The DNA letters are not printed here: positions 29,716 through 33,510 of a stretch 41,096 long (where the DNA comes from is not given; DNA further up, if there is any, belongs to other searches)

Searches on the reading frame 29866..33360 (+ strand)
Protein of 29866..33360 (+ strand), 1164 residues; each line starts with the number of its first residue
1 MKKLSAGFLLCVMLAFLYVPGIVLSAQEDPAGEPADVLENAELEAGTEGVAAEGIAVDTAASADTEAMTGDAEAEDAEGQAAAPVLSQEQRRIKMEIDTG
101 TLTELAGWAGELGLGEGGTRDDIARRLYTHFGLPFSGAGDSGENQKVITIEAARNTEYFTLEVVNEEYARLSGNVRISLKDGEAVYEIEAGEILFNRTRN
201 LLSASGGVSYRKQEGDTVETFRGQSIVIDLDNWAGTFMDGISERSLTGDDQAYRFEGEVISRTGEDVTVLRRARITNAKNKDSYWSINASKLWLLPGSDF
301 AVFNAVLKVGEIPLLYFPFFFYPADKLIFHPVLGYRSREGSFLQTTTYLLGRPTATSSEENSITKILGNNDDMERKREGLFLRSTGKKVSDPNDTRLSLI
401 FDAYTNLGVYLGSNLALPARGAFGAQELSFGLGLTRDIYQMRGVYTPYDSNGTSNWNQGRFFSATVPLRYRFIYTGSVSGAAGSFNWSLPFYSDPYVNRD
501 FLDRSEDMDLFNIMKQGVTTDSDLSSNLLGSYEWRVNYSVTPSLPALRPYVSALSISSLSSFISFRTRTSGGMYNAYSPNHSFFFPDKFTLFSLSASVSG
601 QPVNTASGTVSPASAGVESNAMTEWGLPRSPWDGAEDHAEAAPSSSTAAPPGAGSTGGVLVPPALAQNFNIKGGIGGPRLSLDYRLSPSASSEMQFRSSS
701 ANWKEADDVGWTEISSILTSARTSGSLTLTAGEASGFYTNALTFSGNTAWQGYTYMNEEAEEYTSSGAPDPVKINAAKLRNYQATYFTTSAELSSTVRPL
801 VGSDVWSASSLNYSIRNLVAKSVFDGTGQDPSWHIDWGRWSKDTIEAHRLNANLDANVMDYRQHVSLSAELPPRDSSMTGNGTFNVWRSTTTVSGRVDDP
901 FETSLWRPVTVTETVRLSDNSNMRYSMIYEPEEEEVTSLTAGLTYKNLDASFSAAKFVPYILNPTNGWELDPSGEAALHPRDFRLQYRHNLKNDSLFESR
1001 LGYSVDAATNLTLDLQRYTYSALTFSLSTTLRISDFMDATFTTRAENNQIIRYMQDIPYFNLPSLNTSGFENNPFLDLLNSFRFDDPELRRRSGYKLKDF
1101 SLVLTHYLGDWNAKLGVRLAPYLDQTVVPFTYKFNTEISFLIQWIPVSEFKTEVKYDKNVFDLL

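Call 18: search_protein_families(library=pfam, proteins=[window:29866-33360:+], max_evalue=0.00001)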
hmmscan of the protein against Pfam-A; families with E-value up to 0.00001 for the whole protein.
window:29866-33360:+ (1164 aa): 0 families

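Call 35: find_related_loci(query=window:29866-33360:+, collection=genome_contigs, flank=10000)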
Query window:29866-33360:+ (1164 aa) in genome_contigs; peptide patterns used: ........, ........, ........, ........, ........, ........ (x = any residue, [..] = any of these).
17 stretches matched a pattern; 5 encode a relative of the query (tblastn E <= 1e-3); 5 distinct loci.
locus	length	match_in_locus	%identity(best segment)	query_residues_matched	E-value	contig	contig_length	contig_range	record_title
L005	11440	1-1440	94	686-1164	0e+0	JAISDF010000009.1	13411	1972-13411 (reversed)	MAG: Spirochaetaceae bacterium isolate Gx485_bin116 k119_2692, whole genome shotgun sequence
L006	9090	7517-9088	88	1-520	0e+0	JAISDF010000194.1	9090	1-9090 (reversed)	MAG: Spirochaetaceae bacterium isolate Gx485_bin116 k119_1410201, whole genome shotgun sequence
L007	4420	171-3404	43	93-1159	0e+0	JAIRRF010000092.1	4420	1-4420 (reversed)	MAG: Treponema sp. isolate Crp329_bin16 k119_1925208, whole genome shotgun sequence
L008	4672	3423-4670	72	1-393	0e+0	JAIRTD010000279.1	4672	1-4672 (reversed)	MAG: Spirochaetaceae bacterium isolate Ct408_bin68 k119_6686666, whole genome shotgun sequence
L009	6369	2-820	84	892-1164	3e-150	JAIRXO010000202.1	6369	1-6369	MAG: Spirochaetaceae bacterium isolate Gsp477_bin169 k119_771825, whole genome shotgun sequence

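Call 95: search_protein_families(library=ncbifam, proteins=[L009:895-2616:+], max_evalue=1e-40)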
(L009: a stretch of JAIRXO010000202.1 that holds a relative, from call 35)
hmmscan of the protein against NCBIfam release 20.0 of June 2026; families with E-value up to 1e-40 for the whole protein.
L009:895-2616:+ (573 aa): 10 families
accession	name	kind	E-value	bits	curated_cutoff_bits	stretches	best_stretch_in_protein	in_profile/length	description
NF005064.0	PRK06481.1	equivalog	5.9e-120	401.3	542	1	138-572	61-503/506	flavocytochrome c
TIGR01813.1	flavo_cyto_c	subfamily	5e-115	384.7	285.45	1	140-566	1-444/444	flavocytochrome c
NF005510.0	PRK07121.1-3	subfamily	2.4e-56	191.5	481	1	258-570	179-488/492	FAD-binding protein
NF006130.0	PRK08274.1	equivalog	3.3e-48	164.7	369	1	137-571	4-461/467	FAD-dependent tricarballylate dehydrogenase TcuA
NF005511.0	PRK07121.1-4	equivalog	6.5e-48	163.5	466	0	302-570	260-541/553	FAD-binding protein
NF004900.0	PRK06263.1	equivalog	5.1e-47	160.7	718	0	134-414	3-291/546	fumarate reductase (CoM/CoB) subunit TfrA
NF053717.1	VnlPnlRedVprA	equivalog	1.4e-43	149.4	600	0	138-429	6-312/481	vinyl phenol reductase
NF009478.0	PRK12844.1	equivalog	4e-42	144.2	789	0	283-564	234-544/559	3-ketosteroid-delta-1-dehydrogenase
NF005866.0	PRK07803.1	equivalog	2.7e-41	141.5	819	0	283-572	175-447/631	fumarate reductase/succinate dehydrogenase flavoprotein subunit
NF005512.0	PRK07121.1-5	subfamily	9.1e-41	139.9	812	0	263-569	186-487/489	FAD-binding protein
